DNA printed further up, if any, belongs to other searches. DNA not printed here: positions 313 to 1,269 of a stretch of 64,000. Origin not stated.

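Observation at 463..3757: Two-copy unknown protein family ('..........'/'KQNAHLF') bracketing a kinase-fold gene, a Cys-rich mini-protein and a VIT transporter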

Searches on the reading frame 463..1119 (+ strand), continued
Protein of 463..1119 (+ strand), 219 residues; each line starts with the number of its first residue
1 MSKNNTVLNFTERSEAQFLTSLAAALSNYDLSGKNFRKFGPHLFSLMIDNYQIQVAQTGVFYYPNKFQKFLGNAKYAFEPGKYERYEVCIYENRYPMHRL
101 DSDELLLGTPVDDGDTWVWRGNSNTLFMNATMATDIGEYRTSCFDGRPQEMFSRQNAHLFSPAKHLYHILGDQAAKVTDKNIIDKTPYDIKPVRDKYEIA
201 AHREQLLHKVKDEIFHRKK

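Call 46: fold_search(model_id=the predicted structure, library=viral)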
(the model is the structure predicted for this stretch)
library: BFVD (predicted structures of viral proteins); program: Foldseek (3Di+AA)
matches with E <= 10: 428; with E <= 0.001: 0
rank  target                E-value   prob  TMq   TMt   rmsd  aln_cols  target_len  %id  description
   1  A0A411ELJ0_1          2.6e-02  0.13  0.14  0.06  18.5       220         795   11  (no name in the UniProt tables at hand)
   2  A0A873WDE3            3.7e-02  0.41  0.21  0.27  13.1       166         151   11  Uncharacterized protein [Burkholderia phage Mana]
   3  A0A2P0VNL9            1.0e-01  0.10  0.14  0.15  15.9       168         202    9  Uncharacterized protein [Tetraselmis virus 1]
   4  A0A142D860            1.3e-01  0.16  0.20  0.25  10.4       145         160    9  Uncharacterized protein [ssRNA phage AVE004]
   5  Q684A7                1.6e-01  0.18  0.22  0.28  14.9       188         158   13  (no name in the UniProt tables at hand)
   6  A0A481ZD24            2.4e-01  0.21  0.19  0.33  14.9       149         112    5  Uncharacterized protein [Pithovirus LCPAC406]
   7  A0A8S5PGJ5            2.4e-01  0.12  0.17  0.23  17.7       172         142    8  Uncharacterized protein [Siphoviridae sp. ctM5A27]
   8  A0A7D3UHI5            2.6e-01  0.11  0.17  0.16  15.2       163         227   12  (no name in the UniProt tables at hand)
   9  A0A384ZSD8            3.2e-01  0.08  0.15  0.26  13.3       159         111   11  Uncharacterized protein [Vibrio phage YC]
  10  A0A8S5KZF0            3.9e-01  0.10  0.19  0.24  11.9       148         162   11  Coat protein [ssRNA phage SRR7976300_1]
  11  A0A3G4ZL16            3.9e-01  0.05  0.14  0.09  18.4       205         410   12  Uncharacterized protein [Terrestrivirus sp.]
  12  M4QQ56                4.1e-01  0.12  0.14  0.25  14.0       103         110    9  (no name in the UniProt tables at hand)
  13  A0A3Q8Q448            4.1e-01  0.02  0.10  0.07  19.9       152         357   12  Putative viral structural protein [Sulfolobus polyhedral virus 2]
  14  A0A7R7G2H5            4.4e-01  0.04  0.16  0.15  19.7       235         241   11  (no name in the UniProt tables at hand)
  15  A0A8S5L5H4            4.6e-01  0.12  0.21  0.25  12.9       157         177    8  Coat protein [ssRNA phage SRR7976299_5]
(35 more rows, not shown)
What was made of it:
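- Tried and rejected: The BFVD viral library gave nothing (call 46).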

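Call 53: search_protein_families(library=pfam, alignment_id=A3, max_evalue=1)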
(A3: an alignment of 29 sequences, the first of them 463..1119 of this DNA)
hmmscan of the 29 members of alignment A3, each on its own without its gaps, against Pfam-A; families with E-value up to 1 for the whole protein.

A. member 1, window:463-1119:+ (219 aa): 0 families

B. families by the number of members that match (of 29 scanned): 8 families
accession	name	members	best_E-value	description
PF09079.17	Cdc6_C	2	0.023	CDC6, C terminal winged helix domain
PF10495.14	PACT_coil_coil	2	0.1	Pericentrin-AKAP-450 domain of centrosomal targeting protein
PF05789.16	Baculo_VP1054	1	0.00059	Baculovirus VP1054 protein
PF02760.21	HIN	1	0.058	HIN-200/IF120x domain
PF22059.2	GumK_N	1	0.062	Glucuronosyltransferase GumK, N-terminal domain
PF11746.14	DUF3303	1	0.065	Domain of unknown function (DUF3303)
PF24616.1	DUF7624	1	0.1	Domain of unknown function (DUF7624)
PF12055.13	DUF3536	1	0.11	Domain of unknown function (DUF3536)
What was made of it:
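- On Any curated protein family (Pfam, NCBIfam, PHROGs, PADLOC) for A and B: Across 29 members, only scattered hits by one or two members, none with E below 5.9e-4 (call 53).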

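Call 56: search_solved_structures(query=A3, max_evalue=10, show_alignments=1)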
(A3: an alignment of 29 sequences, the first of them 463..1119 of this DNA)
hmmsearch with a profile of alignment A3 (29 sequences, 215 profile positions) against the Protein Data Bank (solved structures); distinct sequences matched with E-value up to 10: 1.
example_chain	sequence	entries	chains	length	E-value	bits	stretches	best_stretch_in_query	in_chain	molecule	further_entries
5z7d_A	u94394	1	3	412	0.12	15.1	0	112-153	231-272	Interferon-activable protein 204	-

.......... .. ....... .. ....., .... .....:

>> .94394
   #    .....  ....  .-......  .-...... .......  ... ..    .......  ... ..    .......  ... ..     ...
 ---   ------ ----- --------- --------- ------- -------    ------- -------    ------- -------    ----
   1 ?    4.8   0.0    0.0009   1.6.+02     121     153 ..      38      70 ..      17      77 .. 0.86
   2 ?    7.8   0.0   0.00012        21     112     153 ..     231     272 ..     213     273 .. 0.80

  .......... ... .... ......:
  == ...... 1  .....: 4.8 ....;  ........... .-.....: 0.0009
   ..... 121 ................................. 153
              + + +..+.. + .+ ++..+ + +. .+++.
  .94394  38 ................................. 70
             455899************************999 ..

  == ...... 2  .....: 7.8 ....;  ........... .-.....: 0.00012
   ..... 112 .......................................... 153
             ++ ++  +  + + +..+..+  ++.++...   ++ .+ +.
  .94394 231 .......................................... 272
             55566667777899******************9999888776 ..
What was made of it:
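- On Any solved structure or known fold for A and B: Profile against PDB: best E=0.12 (call 56).
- Closest known: HIN-200. Same: Both HIN repeats of p204 align to the same segment (call 56).
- There is a weak sequence echo of the HIN-200 '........' strand (E=0.12, call 56; one member against Pfam HIN at 0.058, call 53).
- Tried and rejected: HIN-200 motif echo (calls 53, 56).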

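Call 59: find_encoding_contigs(protein=P0051, flank=8000, max_places=2)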
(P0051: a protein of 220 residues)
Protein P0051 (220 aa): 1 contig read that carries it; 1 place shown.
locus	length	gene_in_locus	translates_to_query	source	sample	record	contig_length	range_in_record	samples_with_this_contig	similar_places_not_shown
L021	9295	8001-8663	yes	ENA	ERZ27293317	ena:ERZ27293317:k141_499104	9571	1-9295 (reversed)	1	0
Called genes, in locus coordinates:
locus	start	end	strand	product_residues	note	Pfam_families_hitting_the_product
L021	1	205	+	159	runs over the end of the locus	?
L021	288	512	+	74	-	-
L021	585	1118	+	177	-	-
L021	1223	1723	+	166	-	-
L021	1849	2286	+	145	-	-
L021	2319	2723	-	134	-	-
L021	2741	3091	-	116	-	-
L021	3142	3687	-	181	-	PF02245:Pur_DNA_glyco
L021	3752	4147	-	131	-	-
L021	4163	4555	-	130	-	-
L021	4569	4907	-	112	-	-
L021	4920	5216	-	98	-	-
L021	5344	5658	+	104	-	-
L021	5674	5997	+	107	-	-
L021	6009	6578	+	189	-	-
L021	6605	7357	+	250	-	-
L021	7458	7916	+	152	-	-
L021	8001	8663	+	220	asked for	-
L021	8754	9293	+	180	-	?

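Call 60: find_encoding_contigs(protein=P0056, flank=8000, max_places=2)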
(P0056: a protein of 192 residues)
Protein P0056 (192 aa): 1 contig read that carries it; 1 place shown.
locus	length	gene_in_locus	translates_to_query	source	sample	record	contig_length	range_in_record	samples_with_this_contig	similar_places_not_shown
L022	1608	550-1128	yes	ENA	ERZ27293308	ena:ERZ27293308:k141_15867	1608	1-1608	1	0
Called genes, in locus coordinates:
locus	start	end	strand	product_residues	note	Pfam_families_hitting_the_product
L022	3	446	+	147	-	?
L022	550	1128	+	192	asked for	-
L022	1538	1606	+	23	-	?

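Call 61: search_protein_families(library=phrogs, proteins=[L021:585-1115:+, L021:1223-1720:+, L021:1849-2283:+, L021:2319-2720:-, L021:3142-3684:-, L021:3752-4144:-, L021:6009-6575:+, L021:6605-7354:+, L021:7458-7913:+, L021:8754-9293:+], max_evalue=0.01)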
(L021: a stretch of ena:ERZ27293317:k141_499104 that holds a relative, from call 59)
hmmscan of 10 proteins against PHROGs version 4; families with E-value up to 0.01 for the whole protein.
L021:585-1115:+ (177 aa): 0 families

L021:1223-1720:+ (166 aa): 0 families

L021:1849-2283:+ (145 aa): 0 families

L021:2319-2720:- (133 aa): 0 families

L021:3142-3684:- (180 aa): 0 families

L021:3752-4144:- (130 aa): 0 families

L021:6009-6575:+ (189 aa): 0 families

L021:6605-7354:+ (250 aa): 0 families

L021:7458-7913:+ (152 aa): 0 families

L021:8754-9293:+ (180 aa): 0 families
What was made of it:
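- Tried and rejected: The L021 neighbours have no PHROG hits (call 61).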

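Call 66: find_encoding_contigs(protein=window:463-1119:+, flank=10000, max_places=2)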
Protein window:463-1119:+ (219 aa): 9 contigs read that carry it; 2 places shown.
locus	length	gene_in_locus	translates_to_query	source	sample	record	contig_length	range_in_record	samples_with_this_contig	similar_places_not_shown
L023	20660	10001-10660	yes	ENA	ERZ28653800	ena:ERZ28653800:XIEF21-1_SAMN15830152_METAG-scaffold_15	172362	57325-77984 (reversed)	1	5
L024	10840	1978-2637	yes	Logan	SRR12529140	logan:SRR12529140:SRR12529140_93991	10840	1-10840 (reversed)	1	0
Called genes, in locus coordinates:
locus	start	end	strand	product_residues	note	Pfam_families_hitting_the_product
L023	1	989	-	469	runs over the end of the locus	-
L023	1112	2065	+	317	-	-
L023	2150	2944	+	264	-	-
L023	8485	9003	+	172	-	PF13302:Acetyltransf_3, PF00583:Acetyltransf_1 (weak)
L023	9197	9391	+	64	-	-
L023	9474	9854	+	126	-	-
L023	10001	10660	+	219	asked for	-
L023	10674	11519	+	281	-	-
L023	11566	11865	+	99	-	-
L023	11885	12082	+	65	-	-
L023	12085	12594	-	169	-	PF01988:VIT1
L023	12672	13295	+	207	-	-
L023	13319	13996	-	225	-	PF09411:PagL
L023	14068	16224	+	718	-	-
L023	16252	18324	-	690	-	PF00580:UvrD-helicase, PF01443:Viral_helicase1 (faint), PF13245:AAA_19, PF13604:AAA_30 (faint), PF13361:UvrD_C, PF13538:UvrD_C_2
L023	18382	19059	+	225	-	PF00929:RNase_T, PF13482:RNase_H_2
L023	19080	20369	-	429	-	-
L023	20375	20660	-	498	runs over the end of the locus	-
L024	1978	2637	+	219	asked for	-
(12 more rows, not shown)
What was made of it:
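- Neighbours such as p64 and up126 are small, very basic, Cys-rich proteins reminiscent of ribosomal or RNA-binding proteins, and an Acetyltransf_3-type acetyltransferase lies next to them (call 66).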

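Call 87: search_dna_similar(query=window:463-1119:+, collection=phages, mode=protein, max_evalue=0.01, max_rows=5)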
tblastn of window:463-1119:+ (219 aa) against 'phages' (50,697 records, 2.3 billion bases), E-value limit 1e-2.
No match.

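Call 88: search_dna_similar(query=window:463-1119:+, collection=plasmids, mode=protein, max_evalue=0.01, max_rows=5)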
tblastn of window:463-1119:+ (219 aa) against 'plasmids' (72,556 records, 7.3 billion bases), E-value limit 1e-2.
No match.
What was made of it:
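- There are no phage or plasmid homologues (calls 87, 88).
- Tried and rejected: No tblastn hits (calls 87, 88).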
